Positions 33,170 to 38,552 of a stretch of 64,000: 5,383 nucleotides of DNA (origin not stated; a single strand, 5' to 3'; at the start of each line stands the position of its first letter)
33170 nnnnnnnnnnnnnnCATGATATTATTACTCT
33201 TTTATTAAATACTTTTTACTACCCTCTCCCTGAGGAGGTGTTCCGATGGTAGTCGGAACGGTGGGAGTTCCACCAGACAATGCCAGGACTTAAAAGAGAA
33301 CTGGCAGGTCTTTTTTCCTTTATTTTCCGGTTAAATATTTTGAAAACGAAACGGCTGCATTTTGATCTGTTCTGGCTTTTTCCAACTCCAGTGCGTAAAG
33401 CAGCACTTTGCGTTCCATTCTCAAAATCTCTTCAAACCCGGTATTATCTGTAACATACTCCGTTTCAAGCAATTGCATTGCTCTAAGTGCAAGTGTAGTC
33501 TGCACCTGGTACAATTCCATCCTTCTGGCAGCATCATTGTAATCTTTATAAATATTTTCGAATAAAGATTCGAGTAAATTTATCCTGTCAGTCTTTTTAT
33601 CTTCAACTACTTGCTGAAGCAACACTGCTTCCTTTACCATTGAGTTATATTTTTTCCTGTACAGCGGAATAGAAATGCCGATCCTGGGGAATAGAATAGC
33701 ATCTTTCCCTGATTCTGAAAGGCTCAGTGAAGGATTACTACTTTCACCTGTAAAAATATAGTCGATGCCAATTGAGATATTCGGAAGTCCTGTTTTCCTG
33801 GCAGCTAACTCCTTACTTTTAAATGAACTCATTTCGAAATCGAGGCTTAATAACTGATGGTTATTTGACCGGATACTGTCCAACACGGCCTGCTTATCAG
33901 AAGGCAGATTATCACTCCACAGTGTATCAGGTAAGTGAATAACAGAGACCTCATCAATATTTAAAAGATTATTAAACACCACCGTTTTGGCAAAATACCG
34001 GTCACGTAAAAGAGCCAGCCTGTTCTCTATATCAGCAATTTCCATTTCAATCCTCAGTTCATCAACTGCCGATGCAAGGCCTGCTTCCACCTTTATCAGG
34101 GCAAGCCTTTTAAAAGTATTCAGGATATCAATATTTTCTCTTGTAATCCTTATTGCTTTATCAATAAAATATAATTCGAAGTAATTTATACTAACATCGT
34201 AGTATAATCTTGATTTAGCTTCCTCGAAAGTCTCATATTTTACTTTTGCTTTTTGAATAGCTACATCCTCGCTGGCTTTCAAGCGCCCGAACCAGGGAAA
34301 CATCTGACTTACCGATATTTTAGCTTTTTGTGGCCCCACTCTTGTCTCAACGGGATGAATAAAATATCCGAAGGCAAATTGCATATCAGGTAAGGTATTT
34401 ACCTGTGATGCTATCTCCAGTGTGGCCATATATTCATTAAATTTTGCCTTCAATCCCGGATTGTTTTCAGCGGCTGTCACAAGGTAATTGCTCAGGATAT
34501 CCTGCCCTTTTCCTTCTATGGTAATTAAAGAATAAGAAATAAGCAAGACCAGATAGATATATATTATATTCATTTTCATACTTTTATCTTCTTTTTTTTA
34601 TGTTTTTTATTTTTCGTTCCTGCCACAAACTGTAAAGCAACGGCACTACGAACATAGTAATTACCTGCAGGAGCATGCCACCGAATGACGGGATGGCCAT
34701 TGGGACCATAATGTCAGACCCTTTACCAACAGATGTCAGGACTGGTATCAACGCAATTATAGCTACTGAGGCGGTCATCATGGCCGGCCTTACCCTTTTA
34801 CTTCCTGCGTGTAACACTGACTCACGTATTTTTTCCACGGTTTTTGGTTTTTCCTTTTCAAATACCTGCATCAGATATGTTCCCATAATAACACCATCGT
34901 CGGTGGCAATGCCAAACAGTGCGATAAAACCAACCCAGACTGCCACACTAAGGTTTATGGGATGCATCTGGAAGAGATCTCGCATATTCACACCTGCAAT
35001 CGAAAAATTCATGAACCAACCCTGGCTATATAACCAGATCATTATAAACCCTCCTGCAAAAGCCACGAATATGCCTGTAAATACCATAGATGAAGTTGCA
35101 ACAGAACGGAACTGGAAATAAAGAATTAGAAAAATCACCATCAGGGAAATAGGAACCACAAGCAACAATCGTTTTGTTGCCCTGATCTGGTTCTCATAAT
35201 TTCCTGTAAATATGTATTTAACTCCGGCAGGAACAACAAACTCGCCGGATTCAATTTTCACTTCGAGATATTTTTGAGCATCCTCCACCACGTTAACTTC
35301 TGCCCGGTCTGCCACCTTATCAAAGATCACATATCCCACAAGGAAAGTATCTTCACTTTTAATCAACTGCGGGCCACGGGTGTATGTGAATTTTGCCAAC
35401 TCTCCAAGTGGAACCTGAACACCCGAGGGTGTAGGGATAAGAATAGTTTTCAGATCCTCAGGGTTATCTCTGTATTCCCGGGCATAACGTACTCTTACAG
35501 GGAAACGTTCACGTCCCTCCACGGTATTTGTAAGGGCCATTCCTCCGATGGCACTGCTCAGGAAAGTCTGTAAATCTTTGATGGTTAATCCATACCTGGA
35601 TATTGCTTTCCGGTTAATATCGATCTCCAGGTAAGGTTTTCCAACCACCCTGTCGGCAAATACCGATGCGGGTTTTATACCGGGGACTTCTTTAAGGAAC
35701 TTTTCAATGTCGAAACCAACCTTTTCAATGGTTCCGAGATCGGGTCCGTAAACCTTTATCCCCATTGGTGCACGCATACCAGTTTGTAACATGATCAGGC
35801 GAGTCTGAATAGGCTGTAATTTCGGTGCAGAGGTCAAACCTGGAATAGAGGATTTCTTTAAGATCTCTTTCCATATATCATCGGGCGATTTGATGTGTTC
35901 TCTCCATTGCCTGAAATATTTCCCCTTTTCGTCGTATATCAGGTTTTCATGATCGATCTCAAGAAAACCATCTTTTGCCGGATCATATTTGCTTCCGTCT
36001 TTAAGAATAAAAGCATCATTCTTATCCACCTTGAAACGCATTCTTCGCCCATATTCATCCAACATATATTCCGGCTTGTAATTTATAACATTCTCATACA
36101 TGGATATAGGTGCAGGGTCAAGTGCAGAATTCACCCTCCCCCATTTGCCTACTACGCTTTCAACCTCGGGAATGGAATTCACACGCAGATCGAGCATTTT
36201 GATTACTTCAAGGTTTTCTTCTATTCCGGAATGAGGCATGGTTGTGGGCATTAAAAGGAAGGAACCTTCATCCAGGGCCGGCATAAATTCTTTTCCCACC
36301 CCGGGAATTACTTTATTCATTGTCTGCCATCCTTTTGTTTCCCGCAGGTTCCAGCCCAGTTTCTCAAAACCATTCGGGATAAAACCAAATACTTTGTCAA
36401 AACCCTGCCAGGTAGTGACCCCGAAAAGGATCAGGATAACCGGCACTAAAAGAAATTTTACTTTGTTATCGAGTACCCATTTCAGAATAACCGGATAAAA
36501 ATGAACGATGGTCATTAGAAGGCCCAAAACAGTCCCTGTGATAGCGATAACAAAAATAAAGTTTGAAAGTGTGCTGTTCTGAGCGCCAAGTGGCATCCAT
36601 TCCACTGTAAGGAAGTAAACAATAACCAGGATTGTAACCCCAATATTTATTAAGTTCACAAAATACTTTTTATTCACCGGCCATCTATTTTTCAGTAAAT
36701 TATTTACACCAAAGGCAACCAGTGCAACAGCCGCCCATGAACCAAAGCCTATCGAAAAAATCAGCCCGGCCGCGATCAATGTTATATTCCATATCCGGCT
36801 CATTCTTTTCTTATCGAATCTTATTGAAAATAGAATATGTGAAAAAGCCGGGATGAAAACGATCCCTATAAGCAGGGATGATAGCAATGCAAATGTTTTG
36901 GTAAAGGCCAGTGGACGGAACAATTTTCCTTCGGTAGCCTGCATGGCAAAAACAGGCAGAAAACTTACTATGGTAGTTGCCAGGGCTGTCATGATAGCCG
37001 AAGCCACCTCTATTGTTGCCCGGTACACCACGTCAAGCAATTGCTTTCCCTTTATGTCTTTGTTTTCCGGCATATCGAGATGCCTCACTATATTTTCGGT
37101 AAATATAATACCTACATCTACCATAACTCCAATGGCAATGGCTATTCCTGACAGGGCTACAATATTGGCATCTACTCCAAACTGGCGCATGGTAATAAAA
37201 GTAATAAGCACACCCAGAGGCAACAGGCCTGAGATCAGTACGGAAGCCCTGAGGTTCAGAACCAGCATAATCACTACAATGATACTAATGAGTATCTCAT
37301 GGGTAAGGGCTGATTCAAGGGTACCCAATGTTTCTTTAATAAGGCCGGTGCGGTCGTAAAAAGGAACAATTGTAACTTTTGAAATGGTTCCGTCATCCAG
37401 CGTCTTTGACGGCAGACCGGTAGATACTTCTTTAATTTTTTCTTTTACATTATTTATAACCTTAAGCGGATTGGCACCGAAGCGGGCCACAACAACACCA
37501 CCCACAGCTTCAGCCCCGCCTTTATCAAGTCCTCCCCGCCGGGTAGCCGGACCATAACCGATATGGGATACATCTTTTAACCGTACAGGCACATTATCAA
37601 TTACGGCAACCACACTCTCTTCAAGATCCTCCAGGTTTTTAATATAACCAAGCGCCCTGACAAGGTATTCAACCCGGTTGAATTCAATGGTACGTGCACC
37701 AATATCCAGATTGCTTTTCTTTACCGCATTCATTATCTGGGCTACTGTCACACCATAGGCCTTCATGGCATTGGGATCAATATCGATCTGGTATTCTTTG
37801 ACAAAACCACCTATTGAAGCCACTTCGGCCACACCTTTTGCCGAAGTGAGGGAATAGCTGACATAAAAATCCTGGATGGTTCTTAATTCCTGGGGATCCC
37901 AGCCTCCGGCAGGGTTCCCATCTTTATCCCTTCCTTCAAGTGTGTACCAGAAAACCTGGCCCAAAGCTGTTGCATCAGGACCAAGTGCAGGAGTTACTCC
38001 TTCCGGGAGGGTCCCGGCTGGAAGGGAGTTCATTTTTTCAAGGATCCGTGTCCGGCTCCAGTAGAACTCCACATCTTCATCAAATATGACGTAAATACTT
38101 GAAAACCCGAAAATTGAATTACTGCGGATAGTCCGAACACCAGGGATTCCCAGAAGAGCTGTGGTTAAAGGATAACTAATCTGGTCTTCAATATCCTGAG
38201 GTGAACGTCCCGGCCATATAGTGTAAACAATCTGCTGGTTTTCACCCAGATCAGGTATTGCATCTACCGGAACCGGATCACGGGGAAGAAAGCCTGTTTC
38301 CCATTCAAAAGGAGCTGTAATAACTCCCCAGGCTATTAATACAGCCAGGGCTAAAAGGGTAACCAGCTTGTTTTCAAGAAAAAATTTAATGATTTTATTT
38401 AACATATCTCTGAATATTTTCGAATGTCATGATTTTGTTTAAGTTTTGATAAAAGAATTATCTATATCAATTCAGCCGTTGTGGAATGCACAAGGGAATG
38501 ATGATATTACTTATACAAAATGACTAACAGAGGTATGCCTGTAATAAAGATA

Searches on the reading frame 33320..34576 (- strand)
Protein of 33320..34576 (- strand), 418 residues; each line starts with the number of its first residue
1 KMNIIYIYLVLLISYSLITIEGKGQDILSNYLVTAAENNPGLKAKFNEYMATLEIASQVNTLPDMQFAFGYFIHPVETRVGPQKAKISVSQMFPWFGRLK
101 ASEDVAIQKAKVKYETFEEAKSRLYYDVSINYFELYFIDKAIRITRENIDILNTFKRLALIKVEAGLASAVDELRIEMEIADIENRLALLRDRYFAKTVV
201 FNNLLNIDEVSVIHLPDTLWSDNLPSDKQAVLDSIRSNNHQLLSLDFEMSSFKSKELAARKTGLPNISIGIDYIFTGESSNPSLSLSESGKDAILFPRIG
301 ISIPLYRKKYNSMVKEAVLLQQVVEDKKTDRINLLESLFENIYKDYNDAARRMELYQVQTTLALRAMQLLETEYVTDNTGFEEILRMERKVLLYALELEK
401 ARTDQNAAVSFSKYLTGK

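Call 17: search_protein_families(library=pfam, proteins=[window:33320-34576:-], max_evalue=0.0001)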
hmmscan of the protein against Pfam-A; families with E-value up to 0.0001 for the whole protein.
window:33320-34576:- (418 aa): 1 family
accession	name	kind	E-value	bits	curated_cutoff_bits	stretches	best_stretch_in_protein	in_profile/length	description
PF02321.23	OEP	-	3e-27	96.1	22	2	230-410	3-180/187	Outer membrane efflux protein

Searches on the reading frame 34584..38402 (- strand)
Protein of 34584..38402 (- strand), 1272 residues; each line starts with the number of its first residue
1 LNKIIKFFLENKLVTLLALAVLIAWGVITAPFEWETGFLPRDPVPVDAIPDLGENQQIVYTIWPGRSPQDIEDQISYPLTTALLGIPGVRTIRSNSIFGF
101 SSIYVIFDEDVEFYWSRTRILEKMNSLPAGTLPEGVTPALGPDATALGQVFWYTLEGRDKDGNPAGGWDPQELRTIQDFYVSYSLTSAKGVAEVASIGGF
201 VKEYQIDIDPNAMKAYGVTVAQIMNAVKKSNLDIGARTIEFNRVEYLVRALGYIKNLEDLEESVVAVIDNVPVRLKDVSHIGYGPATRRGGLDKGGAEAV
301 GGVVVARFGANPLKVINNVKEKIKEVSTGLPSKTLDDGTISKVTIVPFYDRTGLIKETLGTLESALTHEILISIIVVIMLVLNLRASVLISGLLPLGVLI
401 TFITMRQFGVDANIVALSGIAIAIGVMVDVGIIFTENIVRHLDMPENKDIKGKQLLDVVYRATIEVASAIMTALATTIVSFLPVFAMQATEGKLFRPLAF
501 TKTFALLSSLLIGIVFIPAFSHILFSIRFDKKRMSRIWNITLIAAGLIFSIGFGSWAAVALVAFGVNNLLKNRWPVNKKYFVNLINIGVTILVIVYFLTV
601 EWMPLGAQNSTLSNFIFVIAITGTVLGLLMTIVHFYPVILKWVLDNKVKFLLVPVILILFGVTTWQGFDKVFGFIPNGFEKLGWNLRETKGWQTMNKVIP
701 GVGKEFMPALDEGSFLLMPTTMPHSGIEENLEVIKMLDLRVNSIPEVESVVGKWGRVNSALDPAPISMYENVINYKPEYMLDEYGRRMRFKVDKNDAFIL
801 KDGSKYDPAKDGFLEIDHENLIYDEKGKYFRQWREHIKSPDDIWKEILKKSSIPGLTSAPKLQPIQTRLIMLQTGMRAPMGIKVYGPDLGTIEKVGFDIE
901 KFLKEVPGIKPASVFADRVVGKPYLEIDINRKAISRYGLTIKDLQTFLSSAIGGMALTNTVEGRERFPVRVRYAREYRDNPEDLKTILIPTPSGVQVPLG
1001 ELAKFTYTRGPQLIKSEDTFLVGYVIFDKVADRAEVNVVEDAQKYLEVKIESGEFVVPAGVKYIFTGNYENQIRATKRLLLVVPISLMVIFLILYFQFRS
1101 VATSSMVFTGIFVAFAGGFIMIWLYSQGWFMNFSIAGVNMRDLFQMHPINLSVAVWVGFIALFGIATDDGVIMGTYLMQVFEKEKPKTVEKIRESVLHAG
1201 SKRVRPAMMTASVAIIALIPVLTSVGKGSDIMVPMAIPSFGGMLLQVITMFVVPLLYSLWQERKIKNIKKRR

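Call 17: search_protein_families(library=pfam, proteins=[window:34584-38402:-], max_evalue=0.0001)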
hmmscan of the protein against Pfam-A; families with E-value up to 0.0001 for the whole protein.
window:34584-38402:- (1272 aa): 1 family
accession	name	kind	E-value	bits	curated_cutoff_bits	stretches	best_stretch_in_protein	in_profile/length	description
PF00873.25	ACR_tran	-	4e-170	568.2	28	4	4-533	1-498/1021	AcrB/AcrD/AcrF family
